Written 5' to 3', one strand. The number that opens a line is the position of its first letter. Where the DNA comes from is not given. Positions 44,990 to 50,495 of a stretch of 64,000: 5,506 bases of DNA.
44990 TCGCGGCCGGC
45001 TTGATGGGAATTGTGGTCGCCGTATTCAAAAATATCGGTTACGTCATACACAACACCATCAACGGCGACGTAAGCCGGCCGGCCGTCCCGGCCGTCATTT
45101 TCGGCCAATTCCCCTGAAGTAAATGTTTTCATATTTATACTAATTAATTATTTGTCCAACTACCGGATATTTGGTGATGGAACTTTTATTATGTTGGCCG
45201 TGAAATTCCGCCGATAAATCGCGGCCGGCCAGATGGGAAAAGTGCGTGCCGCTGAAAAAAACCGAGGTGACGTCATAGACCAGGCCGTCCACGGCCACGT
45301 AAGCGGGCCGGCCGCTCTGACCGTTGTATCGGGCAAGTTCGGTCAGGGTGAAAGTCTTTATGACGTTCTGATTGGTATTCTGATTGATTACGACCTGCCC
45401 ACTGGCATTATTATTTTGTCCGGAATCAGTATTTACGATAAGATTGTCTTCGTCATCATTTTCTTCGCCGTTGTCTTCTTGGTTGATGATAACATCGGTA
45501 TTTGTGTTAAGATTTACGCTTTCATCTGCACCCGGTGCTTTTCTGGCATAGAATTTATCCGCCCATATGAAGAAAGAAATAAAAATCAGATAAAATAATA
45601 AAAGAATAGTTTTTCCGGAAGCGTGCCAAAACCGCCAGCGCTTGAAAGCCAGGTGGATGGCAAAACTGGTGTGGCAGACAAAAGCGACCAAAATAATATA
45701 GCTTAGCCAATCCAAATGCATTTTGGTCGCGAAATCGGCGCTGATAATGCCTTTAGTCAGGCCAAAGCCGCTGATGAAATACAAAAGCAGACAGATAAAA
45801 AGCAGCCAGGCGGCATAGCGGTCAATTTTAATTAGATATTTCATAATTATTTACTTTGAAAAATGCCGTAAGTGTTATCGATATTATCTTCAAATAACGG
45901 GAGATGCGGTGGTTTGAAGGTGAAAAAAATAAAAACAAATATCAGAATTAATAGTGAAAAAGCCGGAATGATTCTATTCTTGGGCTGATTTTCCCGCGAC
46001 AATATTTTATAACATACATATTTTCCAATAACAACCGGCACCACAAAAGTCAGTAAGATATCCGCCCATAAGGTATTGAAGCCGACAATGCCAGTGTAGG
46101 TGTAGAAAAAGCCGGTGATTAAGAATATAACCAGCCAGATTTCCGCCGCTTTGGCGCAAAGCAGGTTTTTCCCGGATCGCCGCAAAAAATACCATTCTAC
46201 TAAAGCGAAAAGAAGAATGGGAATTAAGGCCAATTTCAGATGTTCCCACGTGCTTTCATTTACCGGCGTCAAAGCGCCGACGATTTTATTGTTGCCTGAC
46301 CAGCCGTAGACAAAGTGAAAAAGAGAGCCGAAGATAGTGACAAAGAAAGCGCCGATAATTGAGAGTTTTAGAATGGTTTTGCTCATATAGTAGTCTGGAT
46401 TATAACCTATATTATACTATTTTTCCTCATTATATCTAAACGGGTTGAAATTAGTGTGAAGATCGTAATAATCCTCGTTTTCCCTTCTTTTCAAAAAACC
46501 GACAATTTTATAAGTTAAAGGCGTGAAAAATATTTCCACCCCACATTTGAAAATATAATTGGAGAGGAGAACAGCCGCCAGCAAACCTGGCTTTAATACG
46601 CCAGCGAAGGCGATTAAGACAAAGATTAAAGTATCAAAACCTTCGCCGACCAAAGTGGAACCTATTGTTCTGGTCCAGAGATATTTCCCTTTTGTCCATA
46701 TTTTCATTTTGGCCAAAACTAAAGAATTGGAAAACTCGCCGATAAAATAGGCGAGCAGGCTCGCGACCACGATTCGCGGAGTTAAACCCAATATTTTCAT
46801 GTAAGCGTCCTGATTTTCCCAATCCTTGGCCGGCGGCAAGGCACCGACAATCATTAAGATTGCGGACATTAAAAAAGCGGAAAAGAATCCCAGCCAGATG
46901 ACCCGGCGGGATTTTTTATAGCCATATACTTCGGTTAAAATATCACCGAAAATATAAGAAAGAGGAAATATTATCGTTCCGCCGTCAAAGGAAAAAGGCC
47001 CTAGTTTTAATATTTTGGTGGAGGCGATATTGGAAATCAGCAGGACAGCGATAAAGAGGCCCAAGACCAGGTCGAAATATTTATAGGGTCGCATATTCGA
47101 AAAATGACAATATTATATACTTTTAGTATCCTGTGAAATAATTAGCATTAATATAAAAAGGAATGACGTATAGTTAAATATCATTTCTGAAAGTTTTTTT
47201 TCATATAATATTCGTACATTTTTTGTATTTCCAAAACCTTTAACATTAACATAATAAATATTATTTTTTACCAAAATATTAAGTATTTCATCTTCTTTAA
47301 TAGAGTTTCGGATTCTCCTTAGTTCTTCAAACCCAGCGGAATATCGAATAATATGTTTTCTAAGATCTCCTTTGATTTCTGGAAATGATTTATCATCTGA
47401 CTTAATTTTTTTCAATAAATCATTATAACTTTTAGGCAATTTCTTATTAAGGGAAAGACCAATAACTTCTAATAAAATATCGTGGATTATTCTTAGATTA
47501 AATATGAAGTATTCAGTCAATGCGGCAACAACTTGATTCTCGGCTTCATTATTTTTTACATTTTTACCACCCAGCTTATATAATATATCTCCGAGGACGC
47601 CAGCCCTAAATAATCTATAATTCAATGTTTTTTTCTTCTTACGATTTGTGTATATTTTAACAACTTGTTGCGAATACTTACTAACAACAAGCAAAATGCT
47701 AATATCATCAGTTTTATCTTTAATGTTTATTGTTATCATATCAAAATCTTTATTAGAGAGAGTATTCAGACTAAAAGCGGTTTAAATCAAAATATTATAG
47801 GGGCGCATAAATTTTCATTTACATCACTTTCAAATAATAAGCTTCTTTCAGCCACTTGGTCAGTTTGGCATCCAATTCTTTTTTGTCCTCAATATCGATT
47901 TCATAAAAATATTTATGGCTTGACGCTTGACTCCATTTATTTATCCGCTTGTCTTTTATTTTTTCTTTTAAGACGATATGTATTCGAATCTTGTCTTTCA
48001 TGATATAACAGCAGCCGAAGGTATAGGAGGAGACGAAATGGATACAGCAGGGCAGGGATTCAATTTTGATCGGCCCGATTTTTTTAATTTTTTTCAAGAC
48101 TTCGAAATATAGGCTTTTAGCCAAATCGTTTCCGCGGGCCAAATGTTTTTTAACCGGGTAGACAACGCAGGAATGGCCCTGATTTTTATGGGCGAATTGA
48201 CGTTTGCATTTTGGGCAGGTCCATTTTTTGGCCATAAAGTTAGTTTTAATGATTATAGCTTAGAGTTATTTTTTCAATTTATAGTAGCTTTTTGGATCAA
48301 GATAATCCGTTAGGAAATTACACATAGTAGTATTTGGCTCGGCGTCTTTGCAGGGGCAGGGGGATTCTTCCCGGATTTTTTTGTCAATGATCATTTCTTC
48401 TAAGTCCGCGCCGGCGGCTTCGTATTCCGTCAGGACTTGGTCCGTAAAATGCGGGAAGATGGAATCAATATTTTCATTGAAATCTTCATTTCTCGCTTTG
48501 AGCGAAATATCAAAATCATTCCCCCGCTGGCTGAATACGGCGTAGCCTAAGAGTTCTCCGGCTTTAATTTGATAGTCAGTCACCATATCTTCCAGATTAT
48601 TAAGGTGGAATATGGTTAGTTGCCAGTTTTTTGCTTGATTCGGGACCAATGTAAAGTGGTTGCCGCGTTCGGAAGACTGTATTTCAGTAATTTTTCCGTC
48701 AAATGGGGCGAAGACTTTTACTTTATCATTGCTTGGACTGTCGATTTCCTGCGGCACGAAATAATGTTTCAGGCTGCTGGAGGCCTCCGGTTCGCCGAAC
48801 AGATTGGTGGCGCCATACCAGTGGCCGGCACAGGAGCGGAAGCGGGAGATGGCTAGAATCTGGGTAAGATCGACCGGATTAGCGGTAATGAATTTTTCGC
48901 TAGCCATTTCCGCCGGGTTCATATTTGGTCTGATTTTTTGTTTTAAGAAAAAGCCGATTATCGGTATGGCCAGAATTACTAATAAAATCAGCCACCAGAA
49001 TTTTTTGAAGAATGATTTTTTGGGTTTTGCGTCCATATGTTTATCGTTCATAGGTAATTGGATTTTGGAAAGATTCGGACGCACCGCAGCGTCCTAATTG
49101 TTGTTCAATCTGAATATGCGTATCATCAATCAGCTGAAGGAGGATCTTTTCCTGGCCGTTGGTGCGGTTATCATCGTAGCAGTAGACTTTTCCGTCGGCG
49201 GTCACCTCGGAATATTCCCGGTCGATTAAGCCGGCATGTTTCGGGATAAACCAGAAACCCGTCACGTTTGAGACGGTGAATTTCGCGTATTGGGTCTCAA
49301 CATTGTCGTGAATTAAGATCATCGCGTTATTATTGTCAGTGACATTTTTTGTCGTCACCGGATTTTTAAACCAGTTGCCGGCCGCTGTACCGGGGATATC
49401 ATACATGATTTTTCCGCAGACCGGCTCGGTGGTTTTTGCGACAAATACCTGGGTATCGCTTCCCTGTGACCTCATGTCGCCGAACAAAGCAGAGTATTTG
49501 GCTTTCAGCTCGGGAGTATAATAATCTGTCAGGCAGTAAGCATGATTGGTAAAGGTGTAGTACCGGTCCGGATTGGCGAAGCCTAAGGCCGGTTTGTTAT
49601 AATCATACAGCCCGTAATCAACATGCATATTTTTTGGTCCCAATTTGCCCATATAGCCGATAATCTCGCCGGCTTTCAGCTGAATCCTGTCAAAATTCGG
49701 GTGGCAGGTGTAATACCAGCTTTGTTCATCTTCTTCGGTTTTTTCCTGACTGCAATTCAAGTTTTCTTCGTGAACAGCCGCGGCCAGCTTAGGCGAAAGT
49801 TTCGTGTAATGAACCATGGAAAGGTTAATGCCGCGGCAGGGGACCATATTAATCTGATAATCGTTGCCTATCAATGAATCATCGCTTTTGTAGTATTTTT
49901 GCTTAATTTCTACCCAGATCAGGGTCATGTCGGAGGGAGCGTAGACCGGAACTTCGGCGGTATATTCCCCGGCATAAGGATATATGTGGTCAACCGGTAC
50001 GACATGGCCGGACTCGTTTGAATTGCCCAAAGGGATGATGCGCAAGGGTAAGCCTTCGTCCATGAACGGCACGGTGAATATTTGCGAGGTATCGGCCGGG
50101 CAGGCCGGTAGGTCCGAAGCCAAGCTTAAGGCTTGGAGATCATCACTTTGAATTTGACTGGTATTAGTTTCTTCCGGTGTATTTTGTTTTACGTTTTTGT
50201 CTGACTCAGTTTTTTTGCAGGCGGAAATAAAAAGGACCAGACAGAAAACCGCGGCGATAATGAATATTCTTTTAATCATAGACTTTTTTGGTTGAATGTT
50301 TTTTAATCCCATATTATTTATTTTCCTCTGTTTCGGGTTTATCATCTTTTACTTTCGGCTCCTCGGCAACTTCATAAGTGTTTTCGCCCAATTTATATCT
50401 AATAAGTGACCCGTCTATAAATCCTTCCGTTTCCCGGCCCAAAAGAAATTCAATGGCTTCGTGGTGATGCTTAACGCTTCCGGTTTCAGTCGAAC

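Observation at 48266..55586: Eight-gene array of exported paralogs sharing a novel Lys/aromatic leader whose 5' coding segment is conserved at the nucleotide level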

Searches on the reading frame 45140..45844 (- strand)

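Call 42: search_protein_families(library=pfam, proteins=[window:45140-45844:-], max_evalue=0.001)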
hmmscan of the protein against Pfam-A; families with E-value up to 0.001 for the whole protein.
window:45140-45844:- (234 aa): 1 family
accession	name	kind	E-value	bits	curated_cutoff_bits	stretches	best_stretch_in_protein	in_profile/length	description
PF00173.33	Cyt-b5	-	9e-09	35.7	23.7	1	166-232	1-73/74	Cytochrome b5-like Heme/Steroid binding domain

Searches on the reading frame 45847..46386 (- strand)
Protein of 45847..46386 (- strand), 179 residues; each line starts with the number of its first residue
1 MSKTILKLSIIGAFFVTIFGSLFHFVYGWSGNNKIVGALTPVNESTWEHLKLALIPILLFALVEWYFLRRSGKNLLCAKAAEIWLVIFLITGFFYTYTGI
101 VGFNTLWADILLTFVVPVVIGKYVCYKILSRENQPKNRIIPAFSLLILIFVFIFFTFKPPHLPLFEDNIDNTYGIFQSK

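Call 42: search_protein_families(library=pfam, proteins=[window:45847-46386:-], max_evalue=0.001)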
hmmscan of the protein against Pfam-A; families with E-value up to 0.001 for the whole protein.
window:45847-46386:- (179 aa): 1 family
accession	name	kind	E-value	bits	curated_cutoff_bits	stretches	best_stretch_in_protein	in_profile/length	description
PF20122.4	DUF6512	-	1.4e-33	116.8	26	1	8-175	12-181/181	Family of unknown function (DUF6512)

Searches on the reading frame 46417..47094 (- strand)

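Call 42: search_protein_families(library=pfam, proteins=[window:46417-47094:-], max_evalue=0.001)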
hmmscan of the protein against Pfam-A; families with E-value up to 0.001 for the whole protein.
window:46417-47094:- (225 aa): 1 family
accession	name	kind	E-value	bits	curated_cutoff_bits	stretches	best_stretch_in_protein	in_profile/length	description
PF02592.20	Vut_1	-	2.9e-54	184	27.2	1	37-196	1-151/152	Putative vitamin uptake transporter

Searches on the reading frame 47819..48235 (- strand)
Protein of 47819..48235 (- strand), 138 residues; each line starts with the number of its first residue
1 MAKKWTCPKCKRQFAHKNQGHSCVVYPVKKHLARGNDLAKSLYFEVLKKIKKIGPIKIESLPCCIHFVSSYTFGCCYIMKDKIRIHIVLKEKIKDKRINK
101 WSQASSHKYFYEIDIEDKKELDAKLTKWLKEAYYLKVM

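Call 42: search_protein_families(library=pfam, proteins=[window:47819-48235:-], max_evalue=0.001)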
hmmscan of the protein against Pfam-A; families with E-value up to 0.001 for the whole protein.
window:47819-48235:- (138 aa): 1 family
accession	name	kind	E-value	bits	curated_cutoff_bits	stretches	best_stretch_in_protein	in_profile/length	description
PF18899.5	DUF5655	-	3.2e-11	43.7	24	1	34-135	7-108/109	Domain of unknown function (DUF5655)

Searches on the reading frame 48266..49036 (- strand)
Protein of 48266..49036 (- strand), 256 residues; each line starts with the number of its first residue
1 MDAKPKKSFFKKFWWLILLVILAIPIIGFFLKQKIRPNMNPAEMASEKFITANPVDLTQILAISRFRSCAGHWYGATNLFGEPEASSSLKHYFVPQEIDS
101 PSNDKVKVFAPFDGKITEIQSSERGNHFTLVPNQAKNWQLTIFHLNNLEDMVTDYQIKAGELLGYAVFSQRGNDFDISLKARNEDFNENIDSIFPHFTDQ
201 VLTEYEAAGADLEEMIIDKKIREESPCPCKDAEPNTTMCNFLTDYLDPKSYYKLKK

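Call 4: search_protein_families(library=pfam, proteins=[window:48266-49036:-], max_evalue=1)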
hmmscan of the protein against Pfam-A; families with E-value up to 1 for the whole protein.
window:48266-49036:- (256 aa): 3 families
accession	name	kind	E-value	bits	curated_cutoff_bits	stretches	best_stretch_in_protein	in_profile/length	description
PF01551.29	Peptidase_M23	-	0.0011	19.5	28.7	1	99-167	7-73/96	Peptidase family M23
PF21203.3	ECM10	-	0.051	15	23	1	4-22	79-97/98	ER membrane protein complex subunit 10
PF25221.1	5TMH_Lnb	-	0.29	11.6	25.2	1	6-41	89-124/144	Lnb transmembrane domain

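Call 16: search_protein_families(library=ncbifam, proteins=[window:48266-49036:-], max_evalue=1)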
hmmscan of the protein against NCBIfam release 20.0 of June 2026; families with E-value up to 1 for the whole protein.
window:48266-49036:- (256 aa): 1 family
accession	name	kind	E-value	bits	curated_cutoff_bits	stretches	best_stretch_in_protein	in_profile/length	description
NF011236.0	PRK14643.1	equivalog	0.037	14.2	182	1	130-210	14-89/164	ribosome maturation factor RimP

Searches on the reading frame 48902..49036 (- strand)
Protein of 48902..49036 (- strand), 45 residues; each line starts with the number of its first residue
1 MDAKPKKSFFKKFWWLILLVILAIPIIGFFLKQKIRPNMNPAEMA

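Call 24: find_homologous_proteins(query=A2, max_evalue=10)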
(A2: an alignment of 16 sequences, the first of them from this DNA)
Query A2 (16 sequences) (45 aa, profile of the alignment): 4 proteins with E <= 10 among 5500 candidates.
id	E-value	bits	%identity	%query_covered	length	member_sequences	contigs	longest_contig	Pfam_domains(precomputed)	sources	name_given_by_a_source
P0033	1.0e-5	43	34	69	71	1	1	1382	-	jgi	jgi:Na+/H+ antiporter NhaC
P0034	4.4e-1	28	33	67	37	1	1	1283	-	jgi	-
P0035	9.8e-1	27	61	40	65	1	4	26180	PF13396.12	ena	-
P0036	6.2e+0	24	61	47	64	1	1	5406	-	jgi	jgi:hypothetical protein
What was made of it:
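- Tried and rejected: Only 4 hits at E<=10 came back, because a 45-residue profile cannot reach significance at that database size (call 24).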

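Call 73: search_protein_representatives(alignment_id=A5)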
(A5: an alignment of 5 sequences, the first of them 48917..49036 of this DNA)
Query: 5 sequences, 40 profile positions. Proteins with E-value up to 0.001 (for the whole library): 20; up to 1e-10: 1; up to 1e-30: 0. The best 20 are listed.
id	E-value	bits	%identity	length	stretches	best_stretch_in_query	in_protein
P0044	2.5e-14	68.5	-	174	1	1-40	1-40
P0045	1.5e-09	53.2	-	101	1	1-31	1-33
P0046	7.1e-09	51.0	-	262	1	1-30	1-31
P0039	7.3e-08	47.8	-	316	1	1-34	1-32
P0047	1.1e-07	47.2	-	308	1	1-34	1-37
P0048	2.2e-07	46.3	-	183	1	5-35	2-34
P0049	2.6e-07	46.0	-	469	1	5-36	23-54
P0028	1.0e-05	40.9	-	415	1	3-34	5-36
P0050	1.1e-05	40.9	-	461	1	5-31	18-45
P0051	4.0e-05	39.0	-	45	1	1-25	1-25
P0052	5.8e-05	38.5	-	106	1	1-31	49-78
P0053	6.1e-05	38.5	-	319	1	1-30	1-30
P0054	1.2e-04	37.5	-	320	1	8-37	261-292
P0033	1.2e-04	37.5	-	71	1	4-35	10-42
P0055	2.0e-04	36.8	-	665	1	3-38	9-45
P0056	2.2e-04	36.7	-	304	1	3-36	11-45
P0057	2.8e-04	36.3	-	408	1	1-30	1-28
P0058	5.8e-04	35.3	-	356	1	4-38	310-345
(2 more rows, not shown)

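Call 84: list_cluster_members(proteins=[P0046, P0047, P0049, P0050, P0053, P0054, P0055, P0056, P0057, P0058])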
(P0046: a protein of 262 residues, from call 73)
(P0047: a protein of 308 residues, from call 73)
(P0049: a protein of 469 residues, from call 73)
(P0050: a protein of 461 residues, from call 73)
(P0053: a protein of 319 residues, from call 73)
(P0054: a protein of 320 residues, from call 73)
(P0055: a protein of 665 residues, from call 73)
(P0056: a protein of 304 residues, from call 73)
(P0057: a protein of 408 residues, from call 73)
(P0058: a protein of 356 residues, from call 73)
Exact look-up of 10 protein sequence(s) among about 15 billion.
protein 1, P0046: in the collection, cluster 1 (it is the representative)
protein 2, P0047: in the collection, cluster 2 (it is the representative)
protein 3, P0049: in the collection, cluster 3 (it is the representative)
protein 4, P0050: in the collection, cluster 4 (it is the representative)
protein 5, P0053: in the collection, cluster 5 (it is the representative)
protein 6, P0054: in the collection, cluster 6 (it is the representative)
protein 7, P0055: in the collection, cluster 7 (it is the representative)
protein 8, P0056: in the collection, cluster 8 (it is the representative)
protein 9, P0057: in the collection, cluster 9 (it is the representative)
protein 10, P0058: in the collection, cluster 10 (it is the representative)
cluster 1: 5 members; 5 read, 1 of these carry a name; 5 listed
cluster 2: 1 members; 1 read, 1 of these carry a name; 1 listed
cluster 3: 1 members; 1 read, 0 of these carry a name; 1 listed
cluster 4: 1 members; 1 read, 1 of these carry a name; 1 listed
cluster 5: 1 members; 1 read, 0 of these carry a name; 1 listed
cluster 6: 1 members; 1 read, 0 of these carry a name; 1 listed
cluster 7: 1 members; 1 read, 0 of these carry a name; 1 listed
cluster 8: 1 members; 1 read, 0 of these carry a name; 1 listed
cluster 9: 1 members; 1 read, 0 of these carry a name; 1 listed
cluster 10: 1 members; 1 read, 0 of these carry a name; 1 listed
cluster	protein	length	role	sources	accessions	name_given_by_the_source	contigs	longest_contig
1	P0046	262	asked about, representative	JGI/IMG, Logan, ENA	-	-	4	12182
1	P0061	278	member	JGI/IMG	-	biotin carboxyl carrier protein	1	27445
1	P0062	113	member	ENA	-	-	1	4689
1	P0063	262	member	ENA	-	-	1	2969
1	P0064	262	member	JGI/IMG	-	-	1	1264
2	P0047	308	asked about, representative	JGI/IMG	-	hypothetical protein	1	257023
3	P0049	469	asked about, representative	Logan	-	-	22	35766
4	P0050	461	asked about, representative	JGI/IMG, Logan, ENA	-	hypothetical protein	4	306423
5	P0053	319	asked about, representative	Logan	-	-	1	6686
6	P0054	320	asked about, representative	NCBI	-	-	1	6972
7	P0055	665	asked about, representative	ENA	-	-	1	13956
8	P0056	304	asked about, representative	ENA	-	-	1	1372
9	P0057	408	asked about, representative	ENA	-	-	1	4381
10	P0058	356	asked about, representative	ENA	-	-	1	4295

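Call 85: find_encoding_contigs(protein=P0055, flank=10000, max_places=1)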
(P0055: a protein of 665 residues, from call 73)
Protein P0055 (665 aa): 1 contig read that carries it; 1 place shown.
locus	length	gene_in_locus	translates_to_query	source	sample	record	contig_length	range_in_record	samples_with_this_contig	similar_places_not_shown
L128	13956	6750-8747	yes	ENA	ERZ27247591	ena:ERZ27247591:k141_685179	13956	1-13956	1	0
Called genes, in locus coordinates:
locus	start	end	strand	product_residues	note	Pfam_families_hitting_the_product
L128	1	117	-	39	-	?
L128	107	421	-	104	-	-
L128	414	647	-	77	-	-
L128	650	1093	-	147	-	-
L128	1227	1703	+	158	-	-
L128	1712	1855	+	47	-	-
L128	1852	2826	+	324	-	PF01555:N6_N4_Mtase, PF11599:AviRa (weak), PF03602:Cons_hypoth95 (faint), PF01170:UPF0020, PF02086:MethyltransfD12 (weak), PF01555:N6_N4_Mtase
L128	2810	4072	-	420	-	-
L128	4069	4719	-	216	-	PF12705:PDDEXK_1, PF01930:Cas_Cas4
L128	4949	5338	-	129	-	-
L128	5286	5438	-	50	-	-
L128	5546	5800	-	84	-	-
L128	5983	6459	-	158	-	-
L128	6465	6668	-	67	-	-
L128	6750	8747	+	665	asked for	-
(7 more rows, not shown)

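Call 86: find_encoding_contigs(protein=P0049, flank=10000, max_places=1)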
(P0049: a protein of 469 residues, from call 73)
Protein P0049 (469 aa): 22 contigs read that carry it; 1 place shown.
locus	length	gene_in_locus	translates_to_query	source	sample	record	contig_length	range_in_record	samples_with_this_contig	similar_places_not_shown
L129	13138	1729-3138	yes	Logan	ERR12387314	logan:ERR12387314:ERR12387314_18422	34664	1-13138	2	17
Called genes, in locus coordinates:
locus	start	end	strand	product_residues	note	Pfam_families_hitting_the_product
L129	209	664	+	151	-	-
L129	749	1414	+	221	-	-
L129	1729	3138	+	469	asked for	PF24316:Tli3 (faint), PF14870:PSII_BNR (faint), PF02012:BNR (faint), PF15902:Sortilin-Vps10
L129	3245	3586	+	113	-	-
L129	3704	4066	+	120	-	-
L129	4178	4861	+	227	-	PF01545:Cation_efflux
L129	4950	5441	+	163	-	-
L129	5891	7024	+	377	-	PF00970:FAD_binding_6 (weak), PF08030:NAD_binding_6 (faint), PF00175:NAD_binding_1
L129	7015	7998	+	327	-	PF02424:ApbE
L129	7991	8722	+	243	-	PF01794:Ferric_reduct (weak)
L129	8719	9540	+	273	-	-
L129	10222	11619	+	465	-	PF01566:Nramp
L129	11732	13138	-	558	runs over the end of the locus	PF01569:PAP2, PF14067:LssY_C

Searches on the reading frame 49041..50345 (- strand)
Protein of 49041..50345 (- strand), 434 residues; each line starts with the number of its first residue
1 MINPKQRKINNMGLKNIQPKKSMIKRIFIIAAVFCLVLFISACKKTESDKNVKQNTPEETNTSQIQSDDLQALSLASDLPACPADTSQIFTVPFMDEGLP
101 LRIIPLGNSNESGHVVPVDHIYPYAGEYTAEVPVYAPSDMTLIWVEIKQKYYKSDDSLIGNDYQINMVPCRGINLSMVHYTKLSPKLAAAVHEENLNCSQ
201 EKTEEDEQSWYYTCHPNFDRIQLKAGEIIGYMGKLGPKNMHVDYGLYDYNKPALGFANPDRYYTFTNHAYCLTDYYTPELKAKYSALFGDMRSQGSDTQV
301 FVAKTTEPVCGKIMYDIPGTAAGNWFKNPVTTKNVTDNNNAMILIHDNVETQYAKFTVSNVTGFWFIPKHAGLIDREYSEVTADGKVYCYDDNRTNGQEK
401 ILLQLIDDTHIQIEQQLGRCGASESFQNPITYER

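Call 4: search_protein_families(library=pfam, proteins=[window:49041-50345:-], max_evalue=1)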
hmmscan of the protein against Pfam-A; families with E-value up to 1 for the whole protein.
window:49041-50345:- (434 aa): 0 families

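Call 16: search_protein_families(library=ncbifam, proteins=[window:49041-50312:-], max_evalue=1)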
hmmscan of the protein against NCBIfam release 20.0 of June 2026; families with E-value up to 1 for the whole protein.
window:49041-50312:- (423 aa): 7 families
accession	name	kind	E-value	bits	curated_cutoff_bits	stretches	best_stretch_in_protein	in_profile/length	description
NF047803.1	LIC12338_lipo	equivalog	0.0017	18.2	90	1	18-42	12-36/66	LIC12338 family lipoprotein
NF033894.1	Eex_IncN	subfamily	0.029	14.3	33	1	14-46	1-33/65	EexN family lipoprotein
NF033193.2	lipo_NDxxF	hypoth_equivalog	0.029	14.1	60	1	14-50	1-38/199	NDxxF motif lipoprotein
NF041428.1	TrsH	subfamily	0.037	14.1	150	1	14-56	2-42/149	TrsH/TraH family protein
TIGR02722.1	lp_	equivalog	0.042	13.9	110.55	1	20-61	5-46/189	penicillin-binding protein activator LpoB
NF033553.1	MerP_Gpos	exception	0.17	11.8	110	1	12-72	1-58/112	mercury resistance system substrate-binding protein MerP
TIGR00800.1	ncs1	subfamily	0.18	10.4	353.1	1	2-37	326-361/447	NCS1 family nucleobase:cation symporter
